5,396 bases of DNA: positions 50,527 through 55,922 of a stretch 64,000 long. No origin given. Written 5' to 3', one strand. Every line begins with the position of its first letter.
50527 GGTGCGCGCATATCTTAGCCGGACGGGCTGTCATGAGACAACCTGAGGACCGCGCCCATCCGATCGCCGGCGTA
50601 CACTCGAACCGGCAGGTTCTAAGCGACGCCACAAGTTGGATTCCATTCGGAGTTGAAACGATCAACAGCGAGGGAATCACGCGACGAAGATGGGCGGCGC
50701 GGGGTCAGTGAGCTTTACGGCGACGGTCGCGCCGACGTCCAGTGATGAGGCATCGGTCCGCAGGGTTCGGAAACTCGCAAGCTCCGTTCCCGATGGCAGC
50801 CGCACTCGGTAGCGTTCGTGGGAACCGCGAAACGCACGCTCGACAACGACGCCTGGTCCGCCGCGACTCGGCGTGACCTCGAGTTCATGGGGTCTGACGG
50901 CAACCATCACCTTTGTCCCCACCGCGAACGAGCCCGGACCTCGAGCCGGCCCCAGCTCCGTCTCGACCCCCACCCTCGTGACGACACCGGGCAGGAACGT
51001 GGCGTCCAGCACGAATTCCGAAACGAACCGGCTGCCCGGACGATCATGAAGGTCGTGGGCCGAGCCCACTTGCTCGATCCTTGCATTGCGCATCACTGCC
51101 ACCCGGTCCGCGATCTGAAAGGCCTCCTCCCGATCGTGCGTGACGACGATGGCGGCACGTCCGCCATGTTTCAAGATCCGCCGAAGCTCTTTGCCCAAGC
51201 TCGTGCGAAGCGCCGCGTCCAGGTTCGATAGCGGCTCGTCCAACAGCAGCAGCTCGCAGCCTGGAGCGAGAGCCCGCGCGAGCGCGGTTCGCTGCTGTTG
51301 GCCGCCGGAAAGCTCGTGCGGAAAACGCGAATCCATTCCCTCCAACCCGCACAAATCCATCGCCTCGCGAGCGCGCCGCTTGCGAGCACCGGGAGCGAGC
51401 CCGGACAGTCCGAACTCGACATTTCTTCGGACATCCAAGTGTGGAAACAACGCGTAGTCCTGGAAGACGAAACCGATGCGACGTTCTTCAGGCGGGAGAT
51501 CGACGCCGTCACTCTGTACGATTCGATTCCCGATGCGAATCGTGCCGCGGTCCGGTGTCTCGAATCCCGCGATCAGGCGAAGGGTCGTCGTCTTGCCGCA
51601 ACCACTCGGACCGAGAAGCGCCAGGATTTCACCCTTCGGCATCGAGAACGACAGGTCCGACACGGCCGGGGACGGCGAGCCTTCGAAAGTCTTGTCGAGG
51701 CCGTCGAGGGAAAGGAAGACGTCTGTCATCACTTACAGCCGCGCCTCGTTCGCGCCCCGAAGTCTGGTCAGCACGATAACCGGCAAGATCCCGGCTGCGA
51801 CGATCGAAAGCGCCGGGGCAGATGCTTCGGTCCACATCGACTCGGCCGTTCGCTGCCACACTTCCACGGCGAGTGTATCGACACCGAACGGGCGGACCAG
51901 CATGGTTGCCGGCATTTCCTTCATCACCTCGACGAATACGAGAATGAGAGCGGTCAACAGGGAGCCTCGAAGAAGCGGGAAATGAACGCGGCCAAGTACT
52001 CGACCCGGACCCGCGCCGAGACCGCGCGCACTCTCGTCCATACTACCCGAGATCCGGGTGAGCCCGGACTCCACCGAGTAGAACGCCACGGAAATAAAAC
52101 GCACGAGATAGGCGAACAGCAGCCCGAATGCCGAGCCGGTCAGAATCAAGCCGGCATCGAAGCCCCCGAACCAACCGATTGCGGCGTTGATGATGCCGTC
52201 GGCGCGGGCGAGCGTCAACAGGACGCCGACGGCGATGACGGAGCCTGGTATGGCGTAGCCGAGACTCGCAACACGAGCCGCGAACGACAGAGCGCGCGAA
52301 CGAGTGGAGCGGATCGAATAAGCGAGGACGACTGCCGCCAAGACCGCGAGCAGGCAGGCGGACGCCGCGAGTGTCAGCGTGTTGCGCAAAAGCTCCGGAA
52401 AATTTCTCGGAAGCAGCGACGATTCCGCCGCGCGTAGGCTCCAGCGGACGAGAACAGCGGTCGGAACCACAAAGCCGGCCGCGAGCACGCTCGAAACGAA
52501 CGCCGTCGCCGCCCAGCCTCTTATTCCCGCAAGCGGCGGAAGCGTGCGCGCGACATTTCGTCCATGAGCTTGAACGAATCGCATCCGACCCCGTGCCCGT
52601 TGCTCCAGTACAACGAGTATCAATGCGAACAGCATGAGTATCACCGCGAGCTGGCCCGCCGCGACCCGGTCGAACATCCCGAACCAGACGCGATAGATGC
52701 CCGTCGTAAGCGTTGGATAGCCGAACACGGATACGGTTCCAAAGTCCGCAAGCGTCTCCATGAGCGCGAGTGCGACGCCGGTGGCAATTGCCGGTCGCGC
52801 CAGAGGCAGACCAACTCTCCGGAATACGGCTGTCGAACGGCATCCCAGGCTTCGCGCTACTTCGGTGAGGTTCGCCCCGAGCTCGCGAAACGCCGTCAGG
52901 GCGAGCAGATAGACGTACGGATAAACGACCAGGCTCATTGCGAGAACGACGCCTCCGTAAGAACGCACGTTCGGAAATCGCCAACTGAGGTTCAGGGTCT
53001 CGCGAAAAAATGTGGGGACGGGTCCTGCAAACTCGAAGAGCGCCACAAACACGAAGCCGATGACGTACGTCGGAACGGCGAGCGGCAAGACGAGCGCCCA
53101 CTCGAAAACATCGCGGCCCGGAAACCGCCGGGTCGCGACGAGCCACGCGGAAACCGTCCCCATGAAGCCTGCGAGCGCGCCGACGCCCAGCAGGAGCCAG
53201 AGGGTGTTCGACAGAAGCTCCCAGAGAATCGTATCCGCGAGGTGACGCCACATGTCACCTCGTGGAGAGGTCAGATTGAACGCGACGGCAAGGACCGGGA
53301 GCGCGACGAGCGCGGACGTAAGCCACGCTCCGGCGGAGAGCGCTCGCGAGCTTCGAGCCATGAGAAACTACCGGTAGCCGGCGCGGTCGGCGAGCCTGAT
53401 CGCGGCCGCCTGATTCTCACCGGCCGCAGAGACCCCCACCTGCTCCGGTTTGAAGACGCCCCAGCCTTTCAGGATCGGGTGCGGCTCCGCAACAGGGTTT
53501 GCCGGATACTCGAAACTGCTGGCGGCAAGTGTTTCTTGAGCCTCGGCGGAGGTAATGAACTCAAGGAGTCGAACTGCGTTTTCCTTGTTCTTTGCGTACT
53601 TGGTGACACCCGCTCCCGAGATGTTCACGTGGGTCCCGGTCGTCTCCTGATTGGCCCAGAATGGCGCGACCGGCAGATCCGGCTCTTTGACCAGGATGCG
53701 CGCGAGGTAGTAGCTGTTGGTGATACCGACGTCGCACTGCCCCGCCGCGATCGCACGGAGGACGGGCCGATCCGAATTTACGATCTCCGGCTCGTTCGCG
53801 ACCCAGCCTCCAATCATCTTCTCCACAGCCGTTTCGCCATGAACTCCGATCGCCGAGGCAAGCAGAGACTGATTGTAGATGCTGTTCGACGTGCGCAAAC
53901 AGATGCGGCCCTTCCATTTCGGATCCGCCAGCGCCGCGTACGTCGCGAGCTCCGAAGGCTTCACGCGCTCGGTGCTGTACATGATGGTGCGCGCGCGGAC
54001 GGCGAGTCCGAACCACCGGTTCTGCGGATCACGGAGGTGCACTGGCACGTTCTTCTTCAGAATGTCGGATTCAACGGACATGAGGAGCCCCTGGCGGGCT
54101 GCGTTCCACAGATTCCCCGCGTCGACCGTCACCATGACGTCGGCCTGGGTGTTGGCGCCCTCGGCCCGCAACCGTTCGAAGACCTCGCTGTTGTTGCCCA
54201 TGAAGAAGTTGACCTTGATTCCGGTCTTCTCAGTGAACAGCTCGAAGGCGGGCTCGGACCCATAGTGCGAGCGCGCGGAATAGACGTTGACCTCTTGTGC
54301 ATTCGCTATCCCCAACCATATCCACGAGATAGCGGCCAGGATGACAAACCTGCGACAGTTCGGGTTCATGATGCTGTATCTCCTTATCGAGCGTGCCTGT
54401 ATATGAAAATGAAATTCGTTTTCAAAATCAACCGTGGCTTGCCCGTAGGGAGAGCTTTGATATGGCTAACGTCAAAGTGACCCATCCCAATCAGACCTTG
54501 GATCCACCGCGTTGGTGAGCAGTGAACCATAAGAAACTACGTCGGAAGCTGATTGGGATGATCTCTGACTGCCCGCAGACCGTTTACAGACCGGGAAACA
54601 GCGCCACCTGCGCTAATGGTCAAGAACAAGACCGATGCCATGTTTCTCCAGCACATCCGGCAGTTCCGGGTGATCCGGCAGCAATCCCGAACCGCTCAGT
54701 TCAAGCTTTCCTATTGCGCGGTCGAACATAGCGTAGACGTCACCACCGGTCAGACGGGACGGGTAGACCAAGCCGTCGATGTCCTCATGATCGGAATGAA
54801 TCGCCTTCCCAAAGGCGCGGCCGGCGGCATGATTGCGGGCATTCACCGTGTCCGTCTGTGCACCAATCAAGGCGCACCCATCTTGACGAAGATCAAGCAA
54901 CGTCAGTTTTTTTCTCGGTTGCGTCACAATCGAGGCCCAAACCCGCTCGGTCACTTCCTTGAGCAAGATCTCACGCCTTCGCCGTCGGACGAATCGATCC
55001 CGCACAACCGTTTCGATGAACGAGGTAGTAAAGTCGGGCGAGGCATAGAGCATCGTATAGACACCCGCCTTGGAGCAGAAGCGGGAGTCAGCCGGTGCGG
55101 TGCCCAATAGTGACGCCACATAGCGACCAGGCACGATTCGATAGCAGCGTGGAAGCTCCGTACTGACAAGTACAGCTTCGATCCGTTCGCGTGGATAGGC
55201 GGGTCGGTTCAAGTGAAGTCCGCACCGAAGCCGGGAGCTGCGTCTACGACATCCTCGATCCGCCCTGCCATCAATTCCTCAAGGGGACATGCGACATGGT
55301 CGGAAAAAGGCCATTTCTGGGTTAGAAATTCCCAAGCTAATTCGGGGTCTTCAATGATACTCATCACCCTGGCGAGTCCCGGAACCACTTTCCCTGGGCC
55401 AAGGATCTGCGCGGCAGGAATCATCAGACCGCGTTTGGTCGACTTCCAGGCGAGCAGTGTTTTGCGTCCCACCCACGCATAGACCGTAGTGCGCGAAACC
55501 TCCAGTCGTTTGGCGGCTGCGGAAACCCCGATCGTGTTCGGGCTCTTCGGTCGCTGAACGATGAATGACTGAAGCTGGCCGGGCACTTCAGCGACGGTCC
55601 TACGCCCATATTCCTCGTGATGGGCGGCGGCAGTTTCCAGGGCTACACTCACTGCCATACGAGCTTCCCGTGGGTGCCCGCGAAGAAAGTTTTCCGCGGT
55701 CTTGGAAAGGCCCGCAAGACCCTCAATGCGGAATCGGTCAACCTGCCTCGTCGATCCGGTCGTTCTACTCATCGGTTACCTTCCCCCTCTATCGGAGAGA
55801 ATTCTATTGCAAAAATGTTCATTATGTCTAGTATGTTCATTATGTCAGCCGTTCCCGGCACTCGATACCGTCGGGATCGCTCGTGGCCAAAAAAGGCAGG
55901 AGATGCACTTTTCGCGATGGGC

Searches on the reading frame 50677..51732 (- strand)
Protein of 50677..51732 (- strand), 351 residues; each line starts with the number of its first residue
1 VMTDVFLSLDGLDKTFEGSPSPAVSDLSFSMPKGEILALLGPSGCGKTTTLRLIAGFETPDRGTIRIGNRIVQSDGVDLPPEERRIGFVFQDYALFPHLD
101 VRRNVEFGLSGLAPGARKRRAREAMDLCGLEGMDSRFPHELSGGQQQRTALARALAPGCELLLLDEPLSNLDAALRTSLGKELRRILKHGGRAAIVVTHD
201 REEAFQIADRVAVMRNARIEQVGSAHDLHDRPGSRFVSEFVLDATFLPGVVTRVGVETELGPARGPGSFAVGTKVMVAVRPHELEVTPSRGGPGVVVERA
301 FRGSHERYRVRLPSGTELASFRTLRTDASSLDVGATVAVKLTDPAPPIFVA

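Call 23: search_protein_families(library=pfam, proteins=[window:50677-51732:-], max_evalue=0.0001)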
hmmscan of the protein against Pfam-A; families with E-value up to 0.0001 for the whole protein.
window:50677-51732:- (351 aa): 3 families
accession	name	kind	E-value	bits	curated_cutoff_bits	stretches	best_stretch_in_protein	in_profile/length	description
PF00005.33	ABC_tran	-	7.7e-36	124.1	25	1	25-168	2-136/137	ABC transporter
PF08402.16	TOBE_2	-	5.8e-11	42.8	21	1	277-341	1-68/76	TOBE domain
PF13304.12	AAA_21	-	2.7e-07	31.4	27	0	140-200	237-299/304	AAA domain, putative AbiEii toxin, Type IV TA system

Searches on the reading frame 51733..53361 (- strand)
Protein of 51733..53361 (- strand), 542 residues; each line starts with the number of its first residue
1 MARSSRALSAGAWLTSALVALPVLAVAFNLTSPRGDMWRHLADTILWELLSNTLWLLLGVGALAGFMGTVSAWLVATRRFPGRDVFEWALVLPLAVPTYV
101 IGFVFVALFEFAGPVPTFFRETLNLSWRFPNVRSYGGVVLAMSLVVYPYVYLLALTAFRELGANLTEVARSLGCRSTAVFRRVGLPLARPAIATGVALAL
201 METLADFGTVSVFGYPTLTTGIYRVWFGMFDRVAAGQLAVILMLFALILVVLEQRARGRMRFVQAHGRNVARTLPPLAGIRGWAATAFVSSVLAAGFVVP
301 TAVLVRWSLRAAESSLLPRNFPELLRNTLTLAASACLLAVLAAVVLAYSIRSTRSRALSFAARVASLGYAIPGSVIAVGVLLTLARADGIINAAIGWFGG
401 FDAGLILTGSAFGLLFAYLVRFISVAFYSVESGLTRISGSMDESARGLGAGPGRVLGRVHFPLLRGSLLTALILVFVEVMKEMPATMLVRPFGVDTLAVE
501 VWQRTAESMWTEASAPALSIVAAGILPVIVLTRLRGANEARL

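Call 23: search_protein_families(library=pfam, proteins=[window:51733-53361:-], max_evalue=0.0001)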
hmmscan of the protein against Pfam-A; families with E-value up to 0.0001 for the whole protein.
window:51733-53361:- (542 aa): 1 family
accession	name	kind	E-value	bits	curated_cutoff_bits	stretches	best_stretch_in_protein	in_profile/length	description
PF00528.27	BPD_transp_1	-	2.2e-18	67.1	26.4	2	69-251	2-171/184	Binding-protein-dependent transport system inner membrane component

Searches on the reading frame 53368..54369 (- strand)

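Call 23: search_protein_families(library=pfam, proteins=[window:53368-54369:-], max_evalue=0.0001)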
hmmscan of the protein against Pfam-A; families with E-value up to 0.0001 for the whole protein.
window:53368-54369:- (333 aa): 4 families
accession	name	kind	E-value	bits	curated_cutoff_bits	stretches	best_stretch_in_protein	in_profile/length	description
PF01547.30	SBP_bac_1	-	1.2e-17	65.3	26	1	40-279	13-307/307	Bacterial extracellular solute-binding protein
PF13343.11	SBP_bac_6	-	6.2e-17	62.3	24.6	1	76-296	4-225/245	Bacterial extracellular solute-binding protein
PF13416.11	SBP_bac_8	-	8.4e-17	62.3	27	1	43-299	4-270/279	Bacterial extracellular solute-binding protein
PF13531.11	SBP_bac_11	-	4.5e-16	59.8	25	1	41-285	16-225/227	Bacterial extracellular solute-binding protein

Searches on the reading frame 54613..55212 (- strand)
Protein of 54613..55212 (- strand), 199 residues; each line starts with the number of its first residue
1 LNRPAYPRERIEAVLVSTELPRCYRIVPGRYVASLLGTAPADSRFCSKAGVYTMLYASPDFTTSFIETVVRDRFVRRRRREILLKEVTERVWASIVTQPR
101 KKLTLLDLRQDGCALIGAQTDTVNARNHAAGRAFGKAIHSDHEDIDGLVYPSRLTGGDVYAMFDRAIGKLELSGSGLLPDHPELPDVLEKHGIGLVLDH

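Call 96: search_protein_families(library=pfam, proteins=[window:54613-55212:-], max_evalue=0.001)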
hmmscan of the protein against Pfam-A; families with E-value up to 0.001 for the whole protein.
window:54613-55212:- (199 aa): 1 family
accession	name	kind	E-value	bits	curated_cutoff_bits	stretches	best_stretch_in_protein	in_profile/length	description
PF08808.17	RES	-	6.4e-15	56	23.2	1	23-166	2-141/157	RES domain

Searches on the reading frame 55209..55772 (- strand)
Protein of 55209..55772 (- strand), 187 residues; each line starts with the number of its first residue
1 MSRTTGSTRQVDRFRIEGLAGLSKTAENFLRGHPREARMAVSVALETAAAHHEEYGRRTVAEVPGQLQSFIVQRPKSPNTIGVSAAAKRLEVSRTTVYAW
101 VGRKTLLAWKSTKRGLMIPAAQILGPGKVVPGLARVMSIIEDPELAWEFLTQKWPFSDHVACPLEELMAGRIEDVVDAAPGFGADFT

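Call 96: search_protein_families(library=pfam, proteins=[window:55209-55772:-], max_evalue=0.001)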
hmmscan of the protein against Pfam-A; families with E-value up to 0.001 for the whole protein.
window:55209-55772:- (187 aa): 4 families
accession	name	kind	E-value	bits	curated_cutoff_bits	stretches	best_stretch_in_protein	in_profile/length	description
PF12728.13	HTH_17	-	7e-05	23.5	27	1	83-123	4-43/51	Helix-turn-helix domain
PF13384.12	HTH_23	-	9.6e-05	22.5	24.6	0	83-101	20-38/50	Homeodomain-like domain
PF13518.12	HTH_28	-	0.00024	21.6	25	0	83-103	15-35/52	Helix-turn-helix domain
PF13551.12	HTH_29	-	0.00043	20.7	28.1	0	83-103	15-35/64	Winged helix-turn helix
